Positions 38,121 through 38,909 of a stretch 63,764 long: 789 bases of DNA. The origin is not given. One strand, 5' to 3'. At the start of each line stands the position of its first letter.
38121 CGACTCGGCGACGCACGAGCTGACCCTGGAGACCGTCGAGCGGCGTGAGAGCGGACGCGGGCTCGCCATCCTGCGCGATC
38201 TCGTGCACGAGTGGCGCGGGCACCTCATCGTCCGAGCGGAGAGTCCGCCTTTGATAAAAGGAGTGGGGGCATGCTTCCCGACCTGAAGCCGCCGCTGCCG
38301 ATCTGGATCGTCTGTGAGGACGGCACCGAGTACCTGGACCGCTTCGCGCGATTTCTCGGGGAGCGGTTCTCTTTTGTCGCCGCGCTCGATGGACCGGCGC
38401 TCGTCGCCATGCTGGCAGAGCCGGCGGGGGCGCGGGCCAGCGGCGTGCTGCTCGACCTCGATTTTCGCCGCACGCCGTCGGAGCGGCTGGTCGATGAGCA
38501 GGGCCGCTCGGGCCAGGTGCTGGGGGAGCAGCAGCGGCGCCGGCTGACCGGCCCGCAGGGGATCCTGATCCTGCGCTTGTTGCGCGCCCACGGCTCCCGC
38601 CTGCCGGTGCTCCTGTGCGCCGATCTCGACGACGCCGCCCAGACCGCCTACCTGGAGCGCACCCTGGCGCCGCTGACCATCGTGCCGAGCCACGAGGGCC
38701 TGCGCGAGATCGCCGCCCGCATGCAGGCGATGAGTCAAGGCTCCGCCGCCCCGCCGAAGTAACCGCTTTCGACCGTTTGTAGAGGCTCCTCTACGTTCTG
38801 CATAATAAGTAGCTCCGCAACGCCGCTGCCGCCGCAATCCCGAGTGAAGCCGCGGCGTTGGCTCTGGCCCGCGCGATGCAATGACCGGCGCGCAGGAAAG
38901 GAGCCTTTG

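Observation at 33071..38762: Tightly coupled four-gene sensory cassette: H-box mini-protein, Cys-cluster/insert-bearing receiver fused to a sigma54 activator, periplasmic-TPR GHKL kinase, and a second insert-bearing receiver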

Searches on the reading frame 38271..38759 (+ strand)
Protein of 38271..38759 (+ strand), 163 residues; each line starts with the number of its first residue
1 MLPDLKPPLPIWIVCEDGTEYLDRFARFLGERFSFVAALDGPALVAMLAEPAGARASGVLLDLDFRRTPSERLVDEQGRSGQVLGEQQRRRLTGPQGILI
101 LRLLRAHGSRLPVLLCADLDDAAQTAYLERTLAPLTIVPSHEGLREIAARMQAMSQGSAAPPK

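Call 3: search_protein_families(library=pfam, proteins=[window:38271-38759:+], max_evalue=1)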
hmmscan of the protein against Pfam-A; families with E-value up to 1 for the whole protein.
window:38271-38759:+ (163 aa): 0 families

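Call 4: search_protein_families(library=ncbifam, proteins=[window:38271-38759:+], max_evalue=1)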
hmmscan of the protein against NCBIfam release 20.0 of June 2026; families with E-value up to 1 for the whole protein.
window:38271-38759:+ (163 aa): 0 families

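Call 7: find_homologous_proteins(query=window:38271-38759:+, max_evalue=0.001)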
Query window:38271-38759:+ (163 aa): 594 proteins with E <= 0.001 among 1338 candidates; the best 120 are listed.
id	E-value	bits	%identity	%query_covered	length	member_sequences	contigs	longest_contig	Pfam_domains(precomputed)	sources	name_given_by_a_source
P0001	8.2e-100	349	100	100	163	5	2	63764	-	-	-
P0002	6.0e-87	307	90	100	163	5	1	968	-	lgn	-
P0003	1.6e-74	267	81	98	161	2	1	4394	-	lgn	-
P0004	3.1e-73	263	80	99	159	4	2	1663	-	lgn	-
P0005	3.7e-70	253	75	95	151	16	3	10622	-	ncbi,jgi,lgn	-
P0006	1.6e-69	251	78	95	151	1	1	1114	-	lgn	-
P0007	6.3e-61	223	66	94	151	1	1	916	-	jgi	jgi:hypothetical protein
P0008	9.6e-61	222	65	96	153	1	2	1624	-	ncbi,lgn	-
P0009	2.8e-56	208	66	94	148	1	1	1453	-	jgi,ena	-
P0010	3.6e-56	207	66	94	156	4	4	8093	-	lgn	-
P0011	1.1e-55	206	66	94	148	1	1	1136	-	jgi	jgi:hypothetical protein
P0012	2.6e-55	205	69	94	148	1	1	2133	-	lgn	-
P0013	3.8e-55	204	66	93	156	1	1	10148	-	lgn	-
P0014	5.0e-53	197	64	96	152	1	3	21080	-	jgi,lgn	-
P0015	3.7e-52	194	64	94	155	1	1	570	-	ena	-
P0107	1.1e-40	157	58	88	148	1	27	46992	-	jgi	jgi:class 3 adenylate cyclase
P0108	1.2e-40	157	55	100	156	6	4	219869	-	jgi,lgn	jgi:hypothetical protein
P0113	1.6e-40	156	56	98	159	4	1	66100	-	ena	-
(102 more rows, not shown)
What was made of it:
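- Checked: P4 has 594 homologues (call 7).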

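Call 8: find_encoding_contigs(protein=P0108, flank=10000, max_places=2)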
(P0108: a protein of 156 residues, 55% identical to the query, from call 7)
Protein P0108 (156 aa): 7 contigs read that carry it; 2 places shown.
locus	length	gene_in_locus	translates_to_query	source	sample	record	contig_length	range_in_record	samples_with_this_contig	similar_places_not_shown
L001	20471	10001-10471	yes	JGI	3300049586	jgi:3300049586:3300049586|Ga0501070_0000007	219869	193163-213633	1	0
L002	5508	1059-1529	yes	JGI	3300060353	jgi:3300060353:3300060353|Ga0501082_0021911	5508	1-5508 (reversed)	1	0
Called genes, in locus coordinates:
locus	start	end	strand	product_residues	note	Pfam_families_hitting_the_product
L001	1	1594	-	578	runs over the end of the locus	PF01590:GAF, PF13492:GAF_3 (faint), PF01590:GAF, PF13185:GAF_2, PF00512:HisKA, PF13581:HATPase_c_2 (faint), PF02518:HATPase_c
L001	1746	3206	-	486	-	-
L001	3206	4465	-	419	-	PF01145:Band_7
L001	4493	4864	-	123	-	PF11141:DUF2914 (weak)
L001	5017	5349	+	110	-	-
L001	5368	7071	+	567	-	PF00158:Sigma54_activat, PF14532:Sigma54_activ_2, PF01078:Mg_chelatase (faint), PF07724:AAA_2 (faint), PF07728:AAA_5 (weak), PF25601:AAA_lid_14 (weak)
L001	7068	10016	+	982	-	PF13181:TPR_8 (faint), PF13414:TPR_11 (faint), PF13428:TPR_14 (faint), PF13431:TPR_17 (faint), PF13432:TPR_16 (faint), PF14559:TPR_19 (faint)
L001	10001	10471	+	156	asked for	-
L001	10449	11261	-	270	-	PF02673:BacA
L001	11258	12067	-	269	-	PF03099:BPL_LplA_LipB, PF02237:BPL_C (weak)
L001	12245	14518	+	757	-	-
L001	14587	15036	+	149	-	-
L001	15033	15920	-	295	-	PF02749:QRPTase_N, PF01729:QRPTase_C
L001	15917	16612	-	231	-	PF12710:HAD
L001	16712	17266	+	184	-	PF03602:Cons_hypoth95, PF05175:MTS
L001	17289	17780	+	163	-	PF01467:CTP_transf_like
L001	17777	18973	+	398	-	PF00155:Aminotran_1_2, PF01041:DegT_DnrJ_EryC1, PF01053:Cys_Met_Meta_PP (weak), PF00266:Aminotran_5 (weak)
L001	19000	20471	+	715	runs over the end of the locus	PF00989:PAS, PF13188:PAS_8 (faint), PF08448:PAS_4, PF13426:PAS_9, PF01590:GAF (weak), PF13185:GAF_2, PF00512:HisKA, PF02518:HATPase_c, +2 more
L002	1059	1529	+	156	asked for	-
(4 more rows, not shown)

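Call 9: find_encoding_contigs(protein=P0113, flank=10000, max_places=2)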
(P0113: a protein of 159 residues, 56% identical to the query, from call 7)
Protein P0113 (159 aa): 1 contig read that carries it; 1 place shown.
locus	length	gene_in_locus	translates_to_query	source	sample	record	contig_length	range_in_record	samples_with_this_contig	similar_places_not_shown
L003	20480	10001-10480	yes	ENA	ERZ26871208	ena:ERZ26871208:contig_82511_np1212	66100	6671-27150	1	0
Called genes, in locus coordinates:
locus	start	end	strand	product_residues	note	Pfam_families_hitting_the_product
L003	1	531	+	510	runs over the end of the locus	-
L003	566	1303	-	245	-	PF01507:PAPS_reduct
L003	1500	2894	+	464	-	PF13241:NAD_binding_7, PF14824:Sirohm_synth_M (weak), PF00590:TP_methylase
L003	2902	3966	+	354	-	PF00005:ABC_tran, PF13304:AAA_21 (weak), PF08402:TOBE_2 (faint), PF17850:CysA_C_terminal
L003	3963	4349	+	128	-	-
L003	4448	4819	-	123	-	PF11141:DUF2914 (weak)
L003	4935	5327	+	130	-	-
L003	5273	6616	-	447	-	-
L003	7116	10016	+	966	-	PF00515:TPR_1 (faint), PF07719:TPR_2 (faint), PF13414:TPR_11 (faint), PF13428:TPR_14 (faint), PF13432:TPR_16 (faint), PF13431:TPR_17 (faint), PF14559:TPR_19 (weak)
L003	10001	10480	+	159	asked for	-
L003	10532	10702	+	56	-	-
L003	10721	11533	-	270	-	PF02673:BacA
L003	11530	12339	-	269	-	PF03099:BPL_LplA_LipB, PF02237:BPL_C (weak)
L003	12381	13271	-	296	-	PF02749:QRPTase_N, PF01729:QRPTase_C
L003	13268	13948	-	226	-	PF12710:HAD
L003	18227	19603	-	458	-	PF00072:Response_reg, PF00158:Sigma54_activat, PF14532:Sigma54_activ_2, PF07728:AAA_5, PF25601:AAA_lid_14, PF02954:HTH_8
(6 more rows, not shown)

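Call 10: find_encoding_contigs(protein=P0107, flank=10000, max_places=3)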
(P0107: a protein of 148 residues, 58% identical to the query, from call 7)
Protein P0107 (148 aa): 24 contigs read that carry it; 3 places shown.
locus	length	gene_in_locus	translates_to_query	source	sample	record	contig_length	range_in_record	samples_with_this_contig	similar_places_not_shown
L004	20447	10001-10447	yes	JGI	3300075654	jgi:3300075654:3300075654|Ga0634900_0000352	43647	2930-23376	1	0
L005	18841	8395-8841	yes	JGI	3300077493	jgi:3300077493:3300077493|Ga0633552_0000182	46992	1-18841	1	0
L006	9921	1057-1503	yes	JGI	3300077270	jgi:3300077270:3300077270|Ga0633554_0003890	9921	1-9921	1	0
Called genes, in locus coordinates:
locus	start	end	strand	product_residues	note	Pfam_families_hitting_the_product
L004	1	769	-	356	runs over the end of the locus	-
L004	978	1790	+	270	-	-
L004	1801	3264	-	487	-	-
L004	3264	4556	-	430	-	PF01145:Band_7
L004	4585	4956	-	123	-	PF11141:DUF2914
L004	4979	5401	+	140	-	-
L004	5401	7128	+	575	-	PF00158:Sigma54_activat, PF14532:Sigma54_activ_2, PF25601:AAA_lid_14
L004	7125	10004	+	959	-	PF13428:TPR_14 (faint), PF13431:TPR_17 (faint)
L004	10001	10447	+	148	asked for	-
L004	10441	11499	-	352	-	-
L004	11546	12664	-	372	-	-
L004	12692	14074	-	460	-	PF07586:HXXSHH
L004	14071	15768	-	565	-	PF07637:PSD5, PF07631:PSD4, PF07627:PSCyt3, PF07624:PSD2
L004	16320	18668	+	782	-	PF08267:Meth_synt_1, PF01717:Meth_synt_2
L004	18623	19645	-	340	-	PF00268:Ribonuc_red_sm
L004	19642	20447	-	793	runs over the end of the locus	PF03477:ATP-cone, PF00317:Ribonuc_red_lgN, PF02867:Ribonuc_red_lgC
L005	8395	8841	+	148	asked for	-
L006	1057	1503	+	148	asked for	-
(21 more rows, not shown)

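Call 12: search_protein_families(library=pfam, proteins=[L001:4493-4864:-, L001:1746-3206:-, L001:5017-5349:+], max_evalue=0.1)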
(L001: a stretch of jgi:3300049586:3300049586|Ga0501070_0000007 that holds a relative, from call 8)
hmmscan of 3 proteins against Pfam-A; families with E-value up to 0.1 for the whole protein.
L001:4493-4864:- (123 aa): 1 family
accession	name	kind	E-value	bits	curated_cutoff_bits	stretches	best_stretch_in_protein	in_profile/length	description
PF11141.13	DUF2914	-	7.8e-06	26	23.6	1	67-121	5-61/62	Protein of unknown function (DUF2914)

L001:1746-3206:- (486 aa): 0 families

L001:5017-5349:+ (110 aa): 0 families

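Call 15: search_solved_structures(query=A1, max_evalue=10, show_alignments=3)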
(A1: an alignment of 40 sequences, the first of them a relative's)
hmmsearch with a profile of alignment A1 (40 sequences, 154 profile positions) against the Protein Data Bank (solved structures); distinct sequences matched with E-value up to 10: 3.
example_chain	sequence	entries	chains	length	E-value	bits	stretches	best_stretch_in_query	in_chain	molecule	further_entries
8swl_A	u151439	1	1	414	0.034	17.2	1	1-50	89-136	Cytochrome P450 105Q4 Cyp105Q4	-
9ji3_J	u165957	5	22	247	0.38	13.8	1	92-151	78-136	DNA-binding response regulator | Possible two component system response transcriptional positive regulator PhoP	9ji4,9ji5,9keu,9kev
3r0j_A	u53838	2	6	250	0.4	13.7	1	92-151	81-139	POSSIBLE TWO COMPONENT SYSTEM RESPONSE TRANSCRIPTIONAL POSITIVE REGULATOR PHOP | Response regulator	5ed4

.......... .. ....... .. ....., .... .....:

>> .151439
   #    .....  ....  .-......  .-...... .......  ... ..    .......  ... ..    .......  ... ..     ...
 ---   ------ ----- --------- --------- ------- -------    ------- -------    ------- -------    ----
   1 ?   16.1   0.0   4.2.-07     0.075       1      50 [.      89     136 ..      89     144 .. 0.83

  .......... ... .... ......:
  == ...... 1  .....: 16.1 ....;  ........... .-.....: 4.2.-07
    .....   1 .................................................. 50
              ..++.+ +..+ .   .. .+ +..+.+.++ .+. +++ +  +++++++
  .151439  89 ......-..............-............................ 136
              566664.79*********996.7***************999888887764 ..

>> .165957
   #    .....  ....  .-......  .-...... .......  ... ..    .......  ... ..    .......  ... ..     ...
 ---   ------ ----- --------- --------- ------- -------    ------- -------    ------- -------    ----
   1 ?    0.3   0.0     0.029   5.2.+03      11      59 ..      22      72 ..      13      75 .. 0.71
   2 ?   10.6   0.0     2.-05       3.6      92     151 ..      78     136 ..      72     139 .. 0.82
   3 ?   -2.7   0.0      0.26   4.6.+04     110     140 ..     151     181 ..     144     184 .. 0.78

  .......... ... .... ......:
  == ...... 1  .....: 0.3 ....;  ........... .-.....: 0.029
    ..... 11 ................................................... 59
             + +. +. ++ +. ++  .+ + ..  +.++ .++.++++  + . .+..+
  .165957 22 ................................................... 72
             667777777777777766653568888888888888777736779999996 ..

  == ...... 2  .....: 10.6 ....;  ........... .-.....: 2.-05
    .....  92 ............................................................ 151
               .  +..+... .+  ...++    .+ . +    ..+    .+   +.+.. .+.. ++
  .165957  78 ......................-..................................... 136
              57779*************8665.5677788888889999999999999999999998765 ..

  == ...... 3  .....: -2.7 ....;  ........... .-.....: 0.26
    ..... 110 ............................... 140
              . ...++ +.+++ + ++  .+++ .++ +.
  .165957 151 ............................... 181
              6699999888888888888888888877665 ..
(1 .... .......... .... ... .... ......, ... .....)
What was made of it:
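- Checked: 'QG[LI]LIL..LR....LPV' is the ordinary alpha3-beta4 of the receiver fold, as it aligns to PhoP in call 15.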

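Call 23: predict_structure(alignment_id=A1)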
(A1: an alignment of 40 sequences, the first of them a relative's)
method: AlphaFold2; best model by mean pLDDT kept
length: 163 residues; sequences in the alignment: 40
mean_pLDDT: 93.9   pTM: 0.88
mean pLDDT of the five models: 93.9, 93.4, 92.8, 91.7, 91.5
residues with pLDDT >= 90: 146; 70-90: 9; 50-70: 7; < 50: 1
segments of 3 or more residues with pLDDT < 50: none
pLDDT, mean of each block of 10 residues (from residue 1): 79 97 97 98 97 93 96 96 94 97 97 97 97 97 97 86 51
secondary structure, 60 per line:
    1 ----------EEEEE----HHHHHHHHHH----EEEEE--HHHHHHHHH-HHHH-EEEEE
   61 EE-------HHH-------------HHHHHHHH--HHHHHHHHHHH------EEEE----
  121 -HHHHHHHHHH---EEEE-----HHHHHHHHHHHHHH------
elements in order: E11-15 H20-29 E34-38 H41-49 H51-54 E56-62 H86-93 H96-106 E113-116 H122-131 E135-138 H144-157
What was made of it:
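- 38271..38762 (+): P4: stand-alone atypical receiver (E16, D17, D62 pocket; insert aa 63-97; Ala117 in place of Thr; no Lys after beta5). AF2 pLDDT 93.9 with beta-alpha x5 topology (call 23).
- On CheY-like receiver domain (REC, PF00072): P4 AF2 model at pLDDT 93.9 with E-H x5 topology (call 23).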

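Call 29: fold_search(model_id=the predicted structure, library=pdb)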
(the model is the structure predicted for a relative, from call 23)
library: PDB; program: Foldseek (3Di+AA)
matches with E <= 10: 1595; with E <= 0.001: 250
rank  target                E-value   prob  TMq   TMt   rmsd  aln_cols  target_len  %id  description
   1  2pkx_A                2.6e-06  1.00  0.61  0.82   2.5       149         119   15  E.coli response regulator PhoP receiver domain (released 2007-05-22)
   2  6ont                  2.8e-06  1.00  0.65  0.86   2.2       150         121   13  Structure of the Francisella response regulator 1452 receiver domain (released 2020-03-25)
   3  4uhj_C                3.6e-06  1.00  0.59  0.77   2.5       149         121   19  Crystal structure of the receiver domain of CpxR from E. coli (orthorhombic form) (released 2016-04-13)
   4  3f6p                  5.3e-06  1.00  0.62  0.82   2.6       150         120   18  Crystal Structure of unphosphorelated receiver domain of YycF (released 2010-03-02)
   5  7cci_B                5.3e-06  1.00  0.61  0.72   2.9       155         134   19  Acinetobacter baumannii response regulator AdeR with disordered N terminus (released 2021-06-23)
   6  3nnn_A                7.7e-06  1.00  0.59  0.78   3.1       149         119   23  BeF3 Activated DrrD Receiver Domain (released 2010-08-11)
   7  8fk2_A                8.2e-06  1.00  0.63  0.82   3.5       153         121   16  The N-terminal VicR from Streptococcus mutans (released 2023-10-25)
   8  1nxo                  1.1e-05  1.00  0.60  0.82   2.4       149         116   15  MicArec pH7.0 (released 2004-02-17)
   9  5hm6_A                1.1e-05  1.00  0.61  0.81   2.7       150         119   16  N-terminal domain of BfmR from Acinetobacter baumannii (released 2017-01-18)
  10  9dvt_R                1.1e-05  1.00  0.62  0.44   3.5       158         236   17  Cryo-EM structure of RpaA bound to PkaiBC DNA and the CTD of the alpha subunit of RNAP from the cyanobacterium Synecho (released 2025-10-15)
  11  5x5j                  1.4e-05  1.00  0.60  0.80   3.1       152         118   19  Crystal structure of response regulator AdeR receiver domain (released 2017-08-30)
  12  1ys7_A                1.4e-05  1.00  0.62  0.47   3.1       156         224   19  Crystal structure of the response regulator protein prrA complexed with Mg2+ (released 2006-02-07)
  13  5uic_A                1.4e-05  1.00  0.62  0.81   2.6       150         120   17  Structure of the Francisella response regulator receiver domain, QseB (released 2017-08-16)
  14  7lza                  1.4e-05  1.00  0.63  0.48   3.0       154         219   20  Activated form of VanR from S. coelicolor (released 2021-07-14)
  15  2zwm_A                1.4e-05  1.00  0.59  0.77   2.8       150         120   17  Crystal structure of YycF receiver domain from Bacillus subtilis (released 2009-07-14)
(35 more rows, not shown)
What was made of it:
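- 38271..38762 (+): Foldseek top 50 are almost all receiver domains, TM(target) ~0.8 (call 29).
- On CheY-like receiver domain (REC, PF00072): Foldseek top hits are PhoP, CpxR and YycF receivers, probability 1.00, TM(target) ~0.8 (call 29).
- P4 fold: receiver fold at pLDDT 93.9, with top Foldseek hits PhoP, CpxR and YycF (calls 23, 29).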

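Call 34: find_related_loci(query=A1, collection=genome_contigs, flank=10000)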
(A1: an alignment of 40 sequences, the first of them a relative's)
Query A1 (163 aa) in genome_contigs; peptide patterns used: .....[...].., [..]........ (x = any residue, [..] = any of these).
123 stretches matched a pattern; 69 encode a relative of the query (tblastn E <= 1e-3); 69 distinct loci.
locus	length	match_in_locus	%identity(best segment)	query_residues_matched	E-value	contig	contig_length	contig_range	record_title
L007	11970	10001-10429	64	10-155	1e-53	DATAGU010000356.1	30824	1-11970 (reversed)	MAG TPA_asm: Polyangia bacterium isolate SMAG_U6837 k141_450161, whole genome shotgun sequence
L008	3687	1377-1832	63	1-152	2e-52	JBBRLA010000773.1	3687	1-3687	MAG: Polyangia bacterium isolate La1_concoct.199 LA1C_C.199_k141_3345581L_3687_cov_15.0384, whole genome shotgun sequenc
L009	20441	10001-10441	63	1-152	3e-48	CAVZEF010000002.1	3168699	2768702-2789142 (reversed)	MAG: uncultured proteobacterium isolate MFD05841.bin.2.175 genome assembly, contig: contig_3258, whole genome shotgun se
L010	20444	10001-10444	59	1-153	6e-45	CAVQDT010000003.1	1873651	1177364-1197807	MAG: uncultured proteobacterium isolate MFD02134.bin.2.171 genome assembly, contig: contig_14144, whole genome shotgun s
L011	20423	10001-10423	58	11-156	5e-44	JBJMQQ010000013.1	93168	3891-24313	MAG: Polyangia bacterium isolate H2_16_all_fractions_metab_conc_60_70_13 k255_455254, whole genome shotgun sequence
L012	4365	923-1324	59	11-149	1e-43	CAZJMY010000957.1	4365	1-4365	MAG TPA_asm: uncultured Myxococcales bacterium isolate binchicken_co84_298 genome assembly, contig: k141_2813881, whole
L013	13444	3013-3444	56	1-149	3e-43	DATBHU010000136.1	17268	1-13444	MAG TPA_asm: Polyangia bacterium isolate SMAG_U3876 k141_417562, whole genome shotgun sequence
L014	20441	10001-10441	55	1-152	6e-43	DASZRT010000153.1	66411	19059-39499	MAG TPA_asm: Polyangia bacterium isolate SMAG_U6031 k141_800107, whole genome shotgun sequence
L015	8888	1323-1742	61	1-142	1e-42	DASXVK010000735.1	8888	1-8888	MAG TPA_asm: Polyangia bacterium isolate SMAG_U4743 k141_261722, whole genome shotgun sequence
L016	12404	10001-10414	59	10-152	3e-41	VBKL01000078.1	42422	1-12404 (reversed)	MAG: Deltaproteobacteria bacterium isolate DP_8 14_1009_02_20cm_scaffold_142, whole genome shotgun sequence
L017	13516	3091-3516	59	1-147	9e-41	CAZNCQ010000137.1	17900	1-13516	MAG TPA_asm: uncultured Myxococcales bacterium isolate binchicken_co54_362 genome assembly, contig: NODE_5554_length_179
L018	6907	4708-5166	56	1-155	3e-40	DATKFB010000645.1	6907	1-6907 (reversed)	MAG TPA_asm: Polyangia bacterium isolate SMAG_U14514 k141_93481, whole genome shotgun sequence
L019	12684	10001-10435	54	10-158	2e-40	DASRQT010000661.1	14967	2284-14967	MAG TPA_asm: Polyangia bacterium isolate SMAG_U4273 k141_1361202, whole genome shotgun sequence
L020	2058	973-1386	54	2-141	3e-40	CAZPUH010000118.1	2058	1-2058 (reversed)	MAG TPA_asm: uncultured Myxococcales bacterium isolate binchicken_co84_299 genome assembly, contig: k141_1751490, whole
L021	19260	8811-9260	56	1-153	2e-39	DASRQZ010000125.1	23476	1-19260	MAG TPA_asm: Polyangia bacterium isolate SMAG_U4460 k141_3879893, whole genome shotgun sequence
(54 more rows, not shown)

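Call 63: search_protein_families(library=padloc, proteins=[window:38271-38759:+, L001:4493-4861:-], max_evalue=0.01)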
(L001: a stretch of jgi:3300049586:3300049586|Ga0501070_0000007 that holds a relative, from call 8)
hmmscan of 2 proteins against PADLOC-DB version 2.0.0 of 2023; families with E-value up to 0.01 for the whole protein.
window:38271-38759:+ (163 aa): 0 families

L001:4493-4861:- (122 aa): 0 families

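Call 64: search_protein_families(library=ncbifam, proteins=[L001:4493-4861:-], max_evalue=0.1)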
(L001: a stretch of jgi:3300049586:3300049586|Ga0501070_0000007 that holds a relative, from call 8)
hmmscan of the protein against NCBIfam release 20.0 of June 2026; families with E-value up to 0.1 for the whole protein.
L001:4493-4861:- (122 aa): 1 family
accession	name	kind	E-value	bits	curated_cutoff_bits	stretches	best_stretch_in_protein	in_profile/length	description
TIGR03396.1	PC_PLC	equivalog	0.059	11.7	580.25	1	62-117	526-581/688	phosphocholine-specific phospholipase C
